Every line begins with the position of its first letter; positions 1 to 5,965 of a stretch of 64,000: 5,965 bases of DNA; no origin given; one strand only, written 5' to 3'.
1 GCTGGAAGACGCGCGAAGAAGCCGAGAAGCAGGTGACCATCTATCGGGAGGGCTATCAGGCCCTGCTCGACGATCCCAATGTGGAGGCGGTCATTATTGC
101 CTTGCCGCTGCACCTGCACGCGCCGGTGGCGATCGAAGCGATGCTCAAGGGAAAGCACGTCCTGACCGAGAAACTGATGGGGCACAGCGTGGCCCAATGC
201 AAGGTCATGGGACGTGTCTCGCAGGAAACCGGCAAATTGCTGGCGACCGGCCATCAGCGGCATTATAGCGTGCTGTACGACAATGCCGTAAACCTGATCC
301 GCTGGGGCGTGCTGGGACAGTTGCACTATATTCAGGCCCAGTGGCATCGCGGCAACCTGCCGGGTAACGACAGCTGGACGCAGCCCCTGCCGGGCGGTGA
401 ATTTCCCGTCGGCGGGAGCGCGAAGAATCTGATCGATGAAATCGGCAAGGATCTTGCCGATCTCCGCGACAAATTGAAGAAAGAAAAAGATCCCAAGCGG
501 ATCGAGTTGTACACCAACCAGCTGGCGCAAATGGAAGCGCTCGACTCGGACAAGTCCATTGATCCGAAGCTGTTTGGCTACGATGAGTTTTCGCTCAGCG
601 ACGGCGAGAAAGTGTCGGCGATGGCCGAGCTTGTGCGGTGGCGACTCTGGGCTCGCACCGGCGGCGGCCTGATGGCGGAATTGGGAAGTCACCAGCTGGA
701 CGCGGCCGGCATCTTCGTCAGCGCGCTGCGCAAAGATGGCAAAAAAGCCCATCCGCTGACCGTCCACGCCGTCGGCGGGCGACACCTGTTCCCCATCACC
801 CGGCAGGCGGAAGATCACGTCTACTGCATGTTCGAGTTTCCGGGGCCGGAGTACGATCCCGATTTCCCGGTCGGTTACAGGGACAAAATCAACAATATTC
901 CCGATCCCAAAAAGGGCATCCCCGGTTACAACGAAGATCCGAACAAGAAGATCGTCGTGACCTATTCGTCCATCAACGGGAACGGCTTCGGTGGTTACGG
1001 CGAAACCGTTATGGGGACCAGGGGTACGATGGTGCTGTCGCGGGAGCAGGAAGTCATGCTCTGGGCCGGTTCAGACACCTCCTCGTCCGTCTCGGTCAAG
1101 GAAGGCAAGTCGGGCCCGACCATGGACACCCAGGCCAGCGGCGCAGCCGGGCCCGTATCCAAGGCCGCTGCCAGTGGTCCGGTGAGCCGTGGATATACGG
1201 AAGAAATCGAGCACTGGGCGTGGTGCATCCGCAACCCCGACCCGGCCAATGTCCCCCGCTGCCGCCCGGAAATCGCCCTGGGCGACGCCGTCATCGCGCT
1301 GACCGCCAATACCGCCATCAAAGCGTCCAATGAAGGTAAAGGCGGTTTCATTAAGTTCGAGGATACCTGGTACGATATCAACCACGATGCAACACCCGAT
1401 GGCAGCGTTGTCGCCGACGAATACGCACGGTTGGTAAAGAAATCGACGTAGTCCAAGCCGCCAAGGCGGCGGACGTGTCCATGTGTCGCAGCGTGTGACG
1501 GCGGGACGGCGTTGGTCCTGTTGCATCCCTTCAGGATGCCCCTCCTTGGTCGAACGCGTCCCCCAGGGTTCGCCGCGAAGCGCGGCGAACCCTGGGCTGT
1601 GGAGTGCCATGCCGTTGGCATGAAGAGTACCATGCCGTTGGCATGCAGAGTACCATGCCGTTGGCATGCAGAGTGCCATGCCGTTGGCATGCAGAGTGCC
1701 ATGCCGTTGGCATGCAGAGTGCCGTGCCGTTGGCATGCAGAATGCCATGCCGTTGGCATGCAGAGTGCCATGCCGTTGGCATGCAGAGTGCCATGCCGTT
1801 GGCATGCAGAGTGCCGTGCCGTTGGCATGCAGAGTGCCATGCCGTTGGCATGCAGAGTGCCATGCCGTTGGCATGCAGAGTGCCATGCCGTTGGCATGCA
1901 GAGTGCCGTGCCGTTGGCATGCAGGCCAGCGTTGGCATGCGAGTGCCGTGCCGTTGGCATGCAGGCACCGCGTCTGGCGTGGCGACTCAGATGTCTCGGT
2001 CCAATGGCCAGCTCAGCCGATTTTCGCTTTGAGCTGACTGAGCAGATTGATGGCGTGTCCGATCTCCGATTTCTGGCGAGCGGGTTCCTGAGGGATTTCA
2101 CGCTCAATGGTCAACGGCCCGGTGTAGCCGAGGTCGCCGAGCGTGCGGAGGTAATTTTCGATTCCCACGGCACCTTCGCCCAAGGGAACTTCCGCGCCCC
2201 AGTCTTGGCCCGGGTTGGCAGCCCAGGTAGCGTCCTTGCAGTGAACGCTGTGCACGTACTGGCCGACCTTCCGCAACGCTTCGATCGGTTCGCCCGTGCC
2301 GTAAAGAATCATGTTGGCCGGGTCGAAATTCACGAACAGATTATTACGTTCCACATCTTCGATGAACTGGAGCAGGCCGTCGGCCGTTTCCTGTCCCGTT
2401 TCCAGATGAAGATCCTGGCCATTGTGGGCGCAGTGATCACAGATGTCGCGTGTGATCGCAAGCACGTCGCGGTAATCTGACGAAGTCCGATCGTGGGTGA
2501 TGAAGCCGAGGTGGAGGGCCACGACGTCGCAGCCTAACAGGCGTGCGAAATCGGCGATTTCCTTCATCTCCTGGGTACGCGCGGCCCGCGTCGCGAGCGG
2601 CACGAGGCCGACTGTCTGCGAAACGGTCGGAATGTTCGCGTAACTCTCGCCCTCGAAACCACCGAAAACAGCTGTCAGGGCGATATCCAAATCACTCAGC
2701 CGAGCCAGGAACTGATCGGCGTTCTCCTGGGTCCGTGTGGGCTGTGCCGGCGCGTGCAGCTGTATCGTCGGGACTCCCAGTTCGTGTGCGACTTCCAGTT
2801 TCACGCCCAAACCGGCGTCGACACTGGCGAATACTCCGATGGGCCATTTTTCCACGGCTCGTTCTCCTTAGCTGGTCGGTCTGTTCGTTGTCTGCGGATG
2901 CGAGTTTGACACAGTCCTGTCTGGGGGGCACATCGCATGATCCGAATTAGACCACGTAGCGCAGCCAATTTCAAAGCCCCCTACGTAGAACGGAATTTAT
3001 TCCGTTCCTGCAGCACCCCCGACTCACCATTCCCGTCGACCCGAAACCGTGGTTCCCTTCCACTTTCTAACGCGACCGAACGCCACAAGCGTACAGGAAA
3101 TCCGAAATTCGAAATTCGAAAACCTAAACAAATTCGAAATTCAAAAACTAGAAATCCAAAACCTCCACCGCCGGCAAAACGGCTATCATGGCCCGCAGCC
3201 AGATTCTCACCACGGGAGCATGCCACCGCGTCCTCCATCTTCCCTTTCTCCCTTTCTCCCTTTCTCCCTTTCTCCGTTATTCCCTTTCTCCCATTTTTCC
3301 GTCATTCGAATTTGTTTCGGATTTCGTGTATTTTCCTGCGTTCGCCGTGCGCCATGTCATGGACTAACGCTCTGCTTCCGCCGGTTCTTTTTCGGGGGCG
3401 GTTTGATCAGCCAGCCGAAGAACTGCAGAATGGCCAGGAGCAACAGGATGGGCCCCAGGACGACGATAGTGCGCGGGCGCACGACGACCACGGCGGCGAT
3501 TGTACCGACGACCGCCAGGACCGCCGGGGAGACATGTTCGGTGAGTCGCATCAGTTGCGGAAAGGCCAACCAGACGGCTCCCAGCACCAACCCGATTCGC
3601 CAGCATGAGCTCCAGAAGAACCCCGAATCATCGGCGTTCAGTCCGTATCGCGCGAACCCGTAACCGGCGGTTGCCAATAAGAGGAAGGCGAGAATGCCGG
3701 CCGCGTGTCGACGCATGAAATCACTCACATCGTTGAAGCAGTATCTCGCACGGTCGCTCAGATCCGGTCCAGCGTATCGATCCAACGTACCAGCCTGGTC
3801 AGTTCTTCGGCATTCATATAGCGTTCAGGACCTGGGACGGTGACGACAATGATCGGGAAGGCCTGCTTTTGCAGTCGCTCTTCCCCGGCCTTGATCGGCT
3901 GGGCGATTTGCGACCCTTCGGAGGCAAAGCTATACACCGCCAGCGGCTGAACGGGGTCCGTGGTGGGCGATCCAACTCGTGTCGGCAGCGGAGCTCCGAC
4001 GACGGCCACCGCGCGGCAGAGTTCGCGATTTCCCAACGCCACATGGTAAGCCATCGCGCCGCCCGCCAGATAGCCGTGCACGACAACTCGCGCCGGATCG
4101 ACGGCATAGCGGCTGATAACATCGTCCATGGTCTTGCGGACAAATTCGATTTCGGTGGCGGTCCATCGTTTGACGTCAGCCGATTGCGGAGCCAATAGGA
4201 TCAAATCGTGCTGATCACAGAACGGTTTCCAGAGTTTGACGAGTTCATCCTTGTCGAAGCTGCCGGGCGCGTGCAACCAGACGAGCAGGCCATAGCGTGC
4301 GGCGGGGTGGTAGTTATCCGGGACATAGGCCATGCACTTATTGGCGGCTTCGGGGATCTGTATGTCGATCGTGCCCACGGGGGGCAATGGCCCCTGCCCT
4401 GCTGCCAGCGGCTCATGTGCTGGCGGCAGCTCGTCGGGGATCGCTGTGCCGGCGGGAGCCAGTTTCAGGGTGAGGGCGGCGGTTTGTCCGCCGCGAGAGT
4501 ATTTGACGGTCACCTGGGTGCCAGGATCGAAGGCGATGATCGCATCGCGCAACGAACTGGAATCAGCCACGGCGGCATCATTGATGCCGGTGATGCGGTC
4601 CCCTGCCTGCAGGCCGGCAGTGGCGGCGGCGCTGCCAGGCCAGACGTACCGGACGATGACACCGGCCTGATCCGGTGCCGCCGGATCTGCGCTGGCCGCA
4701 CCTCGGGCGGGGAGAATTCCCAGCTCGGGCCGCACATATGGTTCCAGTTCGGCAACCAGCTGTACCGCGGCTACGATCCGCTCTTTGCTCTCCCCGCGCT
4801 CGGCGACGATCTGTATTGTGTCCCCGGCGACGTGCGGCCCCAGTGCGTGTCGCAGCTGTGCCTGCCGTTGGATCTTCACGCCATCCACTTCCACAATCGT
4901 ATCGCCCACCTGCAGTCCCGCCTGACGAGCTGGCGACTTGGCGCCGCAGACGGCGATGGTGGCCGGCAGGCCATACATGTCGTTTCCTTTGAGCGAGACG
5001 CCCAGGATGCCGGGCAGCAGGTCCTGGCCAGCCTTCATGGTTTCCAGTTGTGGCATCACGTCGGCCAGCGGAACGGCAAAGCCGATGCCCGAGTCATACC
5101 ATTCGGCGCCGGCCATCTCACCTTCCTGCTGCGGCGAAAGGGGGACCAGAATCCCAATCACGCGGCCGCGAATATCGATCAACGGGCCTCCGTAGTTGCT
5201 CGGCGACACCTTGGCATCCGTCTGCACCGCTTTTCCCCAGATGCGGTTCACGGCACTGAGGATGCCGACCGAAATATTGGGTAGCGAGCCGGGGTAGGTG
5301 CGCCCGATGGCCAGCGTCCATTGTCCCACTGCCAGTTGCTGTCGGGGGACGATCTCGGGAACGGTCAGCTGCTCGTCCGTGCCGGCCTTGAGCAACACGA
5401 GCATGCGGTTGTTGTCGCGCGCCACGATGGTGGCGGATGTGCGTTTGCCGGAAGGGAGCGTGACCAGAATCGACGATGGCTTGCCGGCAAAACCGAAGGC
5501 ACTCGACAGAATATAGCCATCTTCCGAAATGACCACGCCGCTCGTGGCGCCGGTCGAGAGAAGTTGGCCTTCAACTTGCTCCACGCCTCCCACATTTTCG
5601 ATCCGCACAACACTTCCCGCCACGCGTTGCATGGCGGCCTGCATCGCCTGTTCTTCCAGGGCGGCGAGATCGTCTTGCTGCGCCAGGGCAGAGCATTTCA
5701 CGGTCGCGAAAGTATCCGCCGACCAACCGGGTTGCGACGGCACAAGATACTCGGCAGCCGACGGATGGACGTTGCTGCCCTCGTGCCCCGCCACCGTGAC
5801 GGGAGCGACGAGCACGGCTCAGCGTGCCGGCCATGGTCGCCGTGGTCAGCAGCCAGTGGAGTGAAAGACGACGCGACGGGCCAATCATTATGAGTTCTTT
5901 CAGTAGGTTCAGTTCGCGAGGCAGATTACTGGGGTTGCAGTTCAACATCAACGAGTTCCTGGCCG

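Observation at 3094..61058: Composite MITE-like intergenic repeat family, at least 6 copies in 64 kb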

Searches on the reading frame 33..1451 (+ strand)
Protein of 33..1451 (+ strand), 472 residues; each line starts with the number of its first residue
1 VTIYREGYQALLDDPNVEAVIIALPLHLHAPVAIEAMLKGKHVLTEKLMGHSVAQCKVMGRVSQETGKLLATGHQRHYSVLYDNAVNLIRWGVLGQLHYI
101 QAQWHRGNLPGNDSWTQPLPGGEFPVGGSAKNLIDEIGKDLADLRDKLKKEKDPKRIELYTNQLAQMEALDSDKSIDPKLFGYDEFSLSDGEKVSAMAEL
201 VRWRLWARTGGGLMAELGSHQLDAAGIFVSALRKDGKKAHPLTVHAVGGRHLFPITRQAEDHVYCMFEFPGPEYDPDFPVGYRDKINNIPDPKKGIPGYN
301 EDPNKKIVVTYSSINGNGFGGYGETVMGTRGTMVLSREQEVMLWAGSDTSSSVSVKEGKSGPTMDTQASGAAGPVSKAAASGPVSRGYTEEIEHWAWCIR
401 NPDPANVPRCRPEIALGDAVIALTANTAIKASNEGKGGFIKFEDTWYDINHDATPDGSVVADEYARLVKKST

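Call 34: search_protein_families(library=pfam, proteins=[window:33-1451:+], max_evalue=0.001)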
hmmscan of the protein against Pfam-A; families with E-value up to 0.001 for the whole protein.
window:33-1451:+ (472 aa): 3 families
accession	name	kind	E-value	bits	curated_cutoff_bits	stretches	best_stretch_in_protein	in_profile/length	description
PF01408.29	GFO_IDH_MocA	-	4.3e-11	44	24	1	8-74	54-120/120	Oxidoreductase family, NAD-binding Rossmann fold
PF22725.1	GFO_IDH_MocA_C3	-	2.6e-07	31.1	27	0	202-271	34-94/124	GFO/IDH/MocA C-terminal domain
PF02894.22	GFO_IDH_MocA_C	-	1.1e-05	25.8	22.9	0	199-225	28-54/218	Oxidoreductase family, C-terminal alpha/beta domain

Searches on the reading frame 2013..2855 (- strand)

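Call 34: search_protein_families(library=pfam, proteins=[window:2013-2855:-], max_evalue=0.001)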
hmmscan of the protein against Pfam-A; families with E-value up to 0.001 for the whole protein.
window:2013-2855:- (280 aa): 1 family
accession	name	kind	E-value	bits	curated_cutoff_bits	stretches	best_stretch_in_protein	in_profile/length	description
PF01261.30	AP_endonuc_2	-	2.8e-32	112.8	31.1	1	21-262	2-236/249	Xylose isomerase-like TIM barrel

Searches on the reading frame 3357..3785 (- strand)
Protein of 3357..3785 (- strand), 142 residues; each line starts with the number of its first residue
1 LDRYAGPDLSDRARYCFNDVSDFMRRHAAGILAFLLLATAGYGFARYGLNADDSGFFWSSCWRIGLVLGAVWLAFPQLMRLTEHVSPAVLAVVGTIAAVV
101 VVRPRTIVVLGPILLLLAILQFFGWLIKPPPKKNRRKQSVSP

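Call 34: search_protein_families(library=pfam, proteins=[window:3357-3785:-], max_evalue=0.001)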
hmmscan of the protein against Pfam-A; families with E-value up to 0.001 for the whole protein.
window:3357-3785:- (142 aa): 0 families

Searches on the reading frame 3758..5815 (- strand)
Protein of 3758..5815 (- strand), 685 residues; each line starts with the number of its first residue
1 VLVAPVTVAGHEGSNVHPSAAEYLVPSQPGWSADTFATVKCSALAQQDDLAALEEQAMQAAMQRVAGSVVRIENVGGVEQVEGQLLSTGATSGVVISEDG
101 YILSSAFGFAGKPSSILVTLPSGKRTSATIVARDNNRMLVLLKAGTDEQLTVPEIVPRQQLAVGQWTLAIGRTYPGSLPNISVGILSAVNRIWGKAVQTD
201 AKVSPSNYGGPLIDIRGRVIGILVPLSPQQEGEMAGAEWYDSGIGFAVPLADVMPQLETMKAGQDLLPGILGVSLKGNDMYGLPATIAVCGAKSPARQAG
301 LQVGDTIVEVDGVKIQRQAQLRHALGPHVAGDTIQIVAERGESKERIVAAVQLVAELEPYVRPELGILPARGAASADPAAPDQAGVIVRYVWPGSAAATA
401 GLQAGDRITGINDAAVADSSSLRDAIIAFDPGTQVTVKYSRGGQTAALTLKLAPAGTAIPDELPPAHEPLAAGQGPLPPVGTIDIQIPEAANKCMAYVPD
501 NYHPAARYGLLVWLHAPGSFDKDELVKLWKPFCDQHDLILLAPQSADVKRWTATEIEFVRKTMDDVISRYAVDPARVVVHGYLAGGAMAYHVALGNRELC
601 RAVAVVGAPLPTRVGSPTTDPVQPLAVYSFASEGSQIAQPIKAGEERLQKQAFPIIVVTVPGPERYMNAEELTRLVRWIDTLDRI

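Call 34: search_protein_families(library=pfam, proteins=[window:3758-5815:-], max_evalue=0.001)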
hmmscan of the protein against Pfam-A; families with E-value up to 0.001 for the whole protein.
window:3758-5815:- (685 aa): 5 families
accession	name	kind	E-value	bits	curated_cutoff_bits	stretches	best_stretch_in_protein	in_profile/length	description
PF13180.12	PDZ_2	-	4.2e-27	94.7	27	2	383-452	11-80/80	PDZ domain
PF13365.12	Trypsin_2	-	2.3e-20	74.2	27.6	1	92-222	2-144/144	Trypsin-like peptidase domain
PF17820.7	PDZ_6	-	2.7e-18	65.9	27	2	387-438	1-51/54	PDZ domain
PF00595.29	PDZ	-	1.2e-15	58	23.2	2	372-437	19-78/81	PDZ domain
PF14685.13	PDZ_Tricorn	-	1.5e-06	28.5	25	1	291-348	28-86/88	Tricorn protease PDZ domain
